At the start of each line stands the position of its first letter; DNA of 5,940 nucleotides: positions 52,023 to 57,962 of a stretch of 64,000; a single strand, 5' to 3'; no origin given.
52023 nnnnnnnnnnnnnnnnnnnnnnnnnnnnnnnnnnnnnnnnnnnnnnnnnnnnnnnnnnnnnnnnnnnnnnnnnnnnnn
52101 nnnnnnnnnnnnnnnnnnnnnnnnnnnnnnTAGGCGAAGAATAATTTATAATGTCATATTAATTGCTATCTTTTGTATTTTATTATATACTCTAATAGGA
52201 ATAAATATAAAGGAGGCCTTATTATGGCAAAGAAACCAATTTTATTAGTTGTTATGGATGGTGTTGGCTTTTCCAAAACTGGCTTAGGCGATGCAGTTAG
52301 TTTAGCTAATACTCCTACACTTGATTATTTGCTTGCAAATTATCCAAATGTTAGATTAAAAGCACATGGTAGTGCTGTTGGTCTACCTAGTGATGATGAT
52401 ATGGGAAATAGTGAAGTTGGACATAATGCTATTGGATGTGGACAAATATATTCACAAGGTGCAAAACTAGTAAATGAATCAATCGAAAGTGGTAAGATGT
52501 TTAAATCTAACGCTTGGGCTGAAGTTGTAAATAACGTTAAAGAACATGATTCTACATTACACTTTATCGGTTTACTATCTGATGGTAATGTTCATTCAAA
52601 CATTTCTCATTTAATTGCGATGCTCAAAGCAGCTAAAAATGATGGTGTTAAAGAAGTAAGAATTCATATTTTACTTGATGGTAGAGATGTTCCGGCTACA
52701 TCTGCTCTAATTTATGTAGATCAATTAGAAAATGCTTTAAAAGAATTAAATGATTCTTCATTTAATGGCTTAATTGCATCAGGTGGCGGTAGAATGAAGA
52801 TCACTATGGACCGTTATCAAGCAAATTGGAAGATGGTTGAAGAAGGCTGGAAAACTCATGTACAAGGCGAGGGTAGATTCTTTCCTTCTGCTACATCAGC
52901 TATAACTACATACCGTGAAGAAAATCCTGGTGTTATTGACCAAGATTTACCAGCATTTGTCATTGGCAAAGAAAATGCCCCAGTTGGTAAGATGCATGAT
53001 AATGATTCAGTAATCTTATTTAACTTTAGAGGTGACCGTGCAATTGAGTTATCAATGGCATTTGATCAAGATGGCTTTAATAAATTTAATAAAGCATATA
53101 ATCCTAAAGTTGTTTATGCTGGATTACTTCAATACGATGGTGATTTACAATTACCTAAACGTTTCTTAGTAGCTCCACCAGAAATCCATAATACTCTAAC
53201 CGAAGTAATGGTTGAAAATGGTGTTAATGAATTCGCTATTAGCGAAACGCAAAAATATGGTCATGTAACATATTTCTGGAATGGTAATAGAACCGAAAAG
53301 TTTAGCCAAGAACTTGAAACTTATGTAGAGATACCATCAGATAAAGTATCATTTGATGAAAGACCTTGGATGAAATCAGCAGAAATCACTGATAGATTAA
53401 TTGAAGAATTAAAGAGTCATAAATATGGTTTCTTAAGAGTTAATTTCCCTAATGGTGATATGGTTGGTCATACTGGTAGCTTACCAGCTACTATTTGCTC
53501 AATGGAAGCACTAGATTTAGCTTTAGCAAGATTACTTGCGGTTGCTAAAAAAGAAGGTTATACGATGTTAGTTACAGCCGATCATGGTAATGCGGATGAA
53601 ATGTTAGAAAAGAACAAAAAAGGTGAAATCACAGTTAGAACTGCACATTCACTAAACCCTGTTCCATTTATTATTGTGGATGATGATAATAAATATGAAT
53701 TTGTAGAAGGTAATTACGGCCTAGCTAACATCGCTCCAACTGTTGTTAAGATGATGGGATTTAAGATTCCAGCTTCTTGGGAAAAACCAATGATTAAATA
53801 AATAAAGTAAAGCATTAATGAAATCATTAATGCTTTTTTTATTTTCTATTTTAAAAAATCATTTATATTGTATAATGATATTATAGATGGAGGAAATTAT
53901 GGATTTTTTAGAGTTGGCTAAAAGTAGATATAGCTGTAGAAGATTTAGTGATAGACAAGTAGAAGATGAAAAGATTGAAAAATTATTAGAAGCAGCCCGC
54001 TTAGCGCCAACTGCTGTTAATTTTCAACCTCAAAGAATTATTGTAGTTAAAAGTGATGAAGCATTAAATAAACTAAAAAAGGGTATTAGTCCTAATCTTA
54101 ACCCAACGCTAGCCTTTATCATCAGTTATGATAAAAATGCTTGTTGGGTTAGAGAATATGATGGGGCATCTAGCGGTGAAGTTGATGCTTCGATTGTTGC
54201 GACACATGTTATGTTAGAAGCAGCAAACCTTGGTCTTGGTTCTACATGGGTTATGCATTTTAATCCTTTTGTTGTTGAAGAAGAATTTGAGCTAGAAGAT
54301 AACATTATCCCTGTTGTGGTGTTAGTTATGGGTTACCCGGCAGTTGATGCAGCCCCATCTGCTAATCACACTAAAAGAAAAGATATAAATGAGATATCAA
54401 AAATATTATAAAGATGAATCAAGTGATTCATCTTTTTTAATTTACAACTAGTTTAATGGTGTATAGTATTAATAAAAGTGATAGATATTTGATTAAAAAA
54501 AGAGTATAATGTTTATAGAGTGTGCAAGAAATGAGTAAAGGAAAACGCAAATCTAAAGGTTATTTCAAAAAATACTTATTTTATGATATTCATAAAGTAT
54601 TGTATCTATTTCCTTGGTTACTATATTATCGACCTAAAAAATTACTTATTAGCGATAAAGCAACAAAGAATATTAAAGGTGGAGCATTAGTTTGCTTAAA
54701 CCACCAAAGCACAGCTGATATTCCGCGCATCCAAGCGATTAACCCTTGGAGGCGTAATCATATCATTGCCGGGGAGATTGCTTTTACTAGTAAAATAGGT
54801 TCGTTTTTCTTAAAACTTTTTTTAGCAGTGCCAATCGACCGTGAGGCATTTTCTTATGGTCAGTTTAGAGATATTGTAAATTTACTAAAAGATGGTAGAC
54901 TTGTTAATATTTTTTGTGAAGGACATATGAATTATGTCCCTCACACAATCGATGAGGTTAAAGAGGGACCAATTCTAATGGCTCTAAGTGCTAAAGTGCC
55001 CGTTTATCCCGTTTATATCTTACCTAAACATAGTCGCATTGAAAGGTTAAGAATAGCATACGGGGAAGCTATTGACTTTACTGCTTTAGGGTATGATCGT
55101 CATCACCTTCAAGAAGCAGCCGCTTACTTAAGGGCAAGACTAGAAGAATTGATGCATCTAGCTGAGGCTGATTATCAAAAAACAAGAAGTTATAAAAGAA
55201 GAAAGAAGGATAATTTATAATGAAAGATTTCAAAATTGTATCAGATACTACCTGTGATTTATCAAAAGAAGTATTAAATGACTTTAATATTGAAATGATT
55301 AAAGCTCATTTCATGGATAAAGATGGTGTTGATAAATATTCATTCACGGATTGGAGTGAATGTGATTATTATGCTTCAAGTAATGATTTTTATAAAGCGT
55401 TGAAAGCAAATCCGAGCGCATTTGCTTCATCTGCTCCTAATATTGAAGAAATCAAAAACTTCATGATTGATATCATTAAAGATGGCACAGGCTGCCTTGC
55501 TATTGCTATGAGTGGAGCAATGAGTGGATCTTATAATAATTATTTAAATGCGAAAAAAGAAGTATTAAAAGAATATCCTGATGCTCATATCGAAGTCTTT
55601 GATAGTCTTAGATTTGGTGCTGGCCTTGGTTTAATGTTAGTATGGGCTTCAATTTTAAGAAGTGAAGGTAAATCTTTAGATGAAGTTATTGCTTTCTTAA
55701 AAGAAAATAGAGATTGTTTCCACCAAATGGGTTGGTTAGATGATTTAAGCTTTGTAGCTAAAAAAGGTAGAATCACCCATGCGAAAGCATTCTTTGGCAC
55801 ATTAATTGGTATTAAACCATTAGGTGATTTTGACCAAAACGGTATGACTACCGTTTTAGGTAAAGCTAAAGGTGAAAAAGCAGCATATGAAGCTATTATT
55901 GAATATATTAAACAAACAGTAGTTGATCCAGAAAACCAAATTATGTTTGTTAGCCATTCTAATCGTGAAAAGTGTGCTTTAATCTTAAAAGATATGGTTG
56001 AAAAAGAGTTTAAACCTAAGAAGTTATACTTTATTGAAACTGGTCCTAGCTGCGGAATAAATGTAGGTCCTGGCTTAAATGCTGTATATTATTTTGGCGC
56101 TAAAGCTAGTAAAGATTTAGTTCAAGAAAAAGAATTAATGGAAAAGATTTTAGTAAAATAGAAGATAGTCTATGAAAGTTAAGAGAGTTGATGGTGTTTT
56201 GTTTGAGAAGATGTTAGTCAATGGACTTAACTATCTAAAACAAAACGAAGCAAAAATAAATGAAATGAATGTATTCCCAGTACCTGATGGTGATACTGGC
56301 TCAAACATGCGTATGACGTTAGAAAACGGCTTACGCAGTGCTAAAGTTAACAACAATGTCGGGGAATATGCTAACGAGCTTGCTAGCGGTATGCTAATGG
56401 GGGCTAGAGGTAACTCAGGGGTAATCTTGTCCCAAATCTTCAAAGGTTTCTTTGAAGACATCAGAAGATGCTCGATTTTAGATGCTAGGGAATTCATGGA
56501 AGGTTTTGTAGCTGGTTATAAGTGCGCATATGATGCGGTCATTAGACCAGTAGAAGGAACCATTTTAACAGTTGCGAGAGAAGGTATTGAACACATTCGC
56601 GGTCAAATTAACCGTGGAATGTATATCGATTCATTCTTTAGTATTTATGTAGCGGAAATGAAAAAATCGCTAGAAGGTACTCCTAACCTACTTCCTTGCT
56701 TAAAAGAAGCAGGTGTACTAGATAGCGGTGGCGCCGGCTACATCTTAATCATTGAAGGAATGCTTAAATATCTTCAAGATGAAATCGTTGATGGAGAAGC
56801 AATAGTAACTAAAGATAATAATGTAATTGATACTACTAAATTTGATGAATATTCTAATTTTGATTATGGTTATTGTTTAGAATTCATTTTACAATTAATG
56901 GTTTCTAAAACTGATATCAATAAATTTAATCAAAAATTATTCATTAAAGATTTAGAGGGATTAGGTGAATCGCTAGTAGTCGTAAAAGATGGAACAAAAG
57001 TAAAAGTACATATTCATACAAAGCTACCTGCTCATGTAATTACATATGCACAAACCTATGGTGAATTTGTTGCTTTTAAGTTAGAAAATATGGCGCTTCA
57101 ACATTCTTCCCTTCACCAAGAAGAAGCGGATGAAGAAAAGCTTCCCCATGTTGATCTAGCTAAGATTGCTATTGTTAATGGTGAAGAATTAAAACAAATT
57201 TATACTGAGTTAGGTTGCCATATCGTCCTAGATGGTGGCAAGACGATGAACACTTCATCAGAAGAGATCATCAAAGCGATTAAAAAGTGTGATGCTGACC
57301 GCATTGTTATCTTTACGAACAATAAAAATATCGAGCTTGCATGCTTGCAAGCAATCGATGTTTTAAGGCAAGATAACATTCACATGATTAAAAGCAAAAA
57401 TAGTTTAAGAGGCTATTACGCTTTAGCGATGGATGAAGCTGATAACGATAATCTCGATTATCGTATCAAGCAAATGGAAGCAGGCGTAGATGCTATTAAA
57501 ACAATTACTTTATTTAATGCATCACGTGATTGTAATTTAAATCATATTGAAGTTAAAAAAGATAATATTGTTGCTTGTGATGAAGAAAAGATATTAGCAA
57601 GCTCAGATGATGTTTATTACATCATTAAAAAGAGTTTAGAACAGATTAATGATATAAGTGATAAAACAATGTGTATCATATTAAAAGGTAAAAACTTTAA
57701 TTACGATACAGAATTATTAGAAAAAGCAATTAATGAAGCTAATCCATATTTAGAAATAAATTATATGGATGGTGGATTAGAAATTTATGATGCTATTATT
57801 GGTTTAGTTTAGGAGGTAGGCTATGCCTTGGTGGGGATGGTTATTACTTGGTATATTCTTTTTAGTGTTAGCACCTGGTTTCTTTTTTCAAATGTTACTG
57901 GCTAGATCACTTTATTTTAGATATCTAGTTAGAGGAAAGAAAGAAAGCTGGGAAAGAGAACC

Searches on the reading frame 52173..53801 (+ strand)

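Call 59: search_protein_families(library=pfam, proteins=[window:52173-53801:+], max_evalue=0.00001)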
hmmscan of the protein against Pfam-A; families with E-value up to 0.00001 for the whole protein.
window:52173-53801:+ (542 aa): 3 families
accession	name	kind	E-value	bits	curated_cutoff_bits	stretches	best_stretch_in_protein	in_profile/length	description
PF01676.23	Metalloenzyme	-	1.1e-71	241.7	24.3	1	21-531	1-251/252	Metalloenzyme superfamily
PF06415.18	iPGM_N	-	5.6e-66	222.6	27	1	100-322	1-216/217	BPG-independent PGAM N-terminus (iPGM_N)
PF01663.27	Phosphodiest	-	9.6e-06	25.9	23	0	365-477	105-225/342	Type I phosphodiesterase / nucleotide pyrophosphatase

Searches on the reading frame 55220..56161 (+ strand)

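Call 59: search_protein_families(library=pfam, proteins=[window:55220-56161:+], max_evalue=0.00001)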
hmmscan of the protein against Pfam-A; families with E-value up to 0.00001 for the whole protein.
window:55220-56161:+ (313 aa): 1 family
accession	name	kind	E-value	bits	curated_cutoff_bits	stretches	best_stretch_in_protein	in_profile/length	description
PF02645.21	DegV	-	1.2e-50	172.9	27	1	4-292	2-278/280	Uncharacterised protein, DegV family COG1307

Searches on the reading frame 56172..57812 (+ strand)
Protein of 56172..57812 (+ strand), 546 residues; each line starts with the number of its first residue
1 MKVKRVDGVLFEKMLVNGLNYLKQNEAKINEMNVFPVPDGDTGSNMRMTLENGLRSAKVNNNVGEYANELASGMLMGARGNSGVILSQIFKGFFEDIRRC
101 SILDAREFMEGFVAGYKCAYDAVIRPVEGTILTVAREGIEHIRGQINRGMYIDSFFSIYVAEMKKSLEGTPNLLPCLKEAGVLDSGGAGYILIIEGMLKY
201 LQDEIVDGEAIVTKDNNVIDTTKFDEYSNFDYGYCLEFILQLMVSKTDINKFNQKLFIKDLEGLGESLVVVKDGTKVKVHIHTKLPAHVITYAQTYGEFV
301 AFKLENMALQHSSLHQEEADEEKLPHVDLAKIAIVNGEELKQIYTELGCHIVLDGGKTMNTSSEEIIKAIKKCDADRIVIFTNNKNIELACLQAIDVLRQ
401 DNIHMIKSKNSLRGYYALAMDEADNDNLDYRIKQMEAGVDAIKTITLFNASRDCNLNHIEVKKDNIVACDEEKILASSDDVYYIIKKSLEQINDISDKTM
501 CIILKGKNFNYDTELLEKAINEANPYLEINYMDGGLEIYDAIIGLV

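Call 59: search_protein_families(library=pfam, proteins=[window:56172-57812:+], max_evalue=0.00001)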
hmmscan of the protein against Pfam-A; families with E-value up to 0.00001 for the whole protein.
window:56172-57812:+ (546 aa): 3 families
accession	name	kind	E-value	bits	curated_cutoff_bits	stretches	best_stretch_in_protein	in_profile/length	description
PF13684.11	FakA-like_C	-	2.9e-42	144.9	23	1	332-544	3-214/216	Fatty acid kinase subunit A-like, C-terminal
PF02734.22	Dak2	-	1.7e-35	122.9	27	1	36-198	1-173/174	DAK2 domain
PF21645.3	FakA-like_M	-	3.5e-23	81.7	24.9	1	232-312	2-78/80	Fatty acid kinase subunit A-like, middle domain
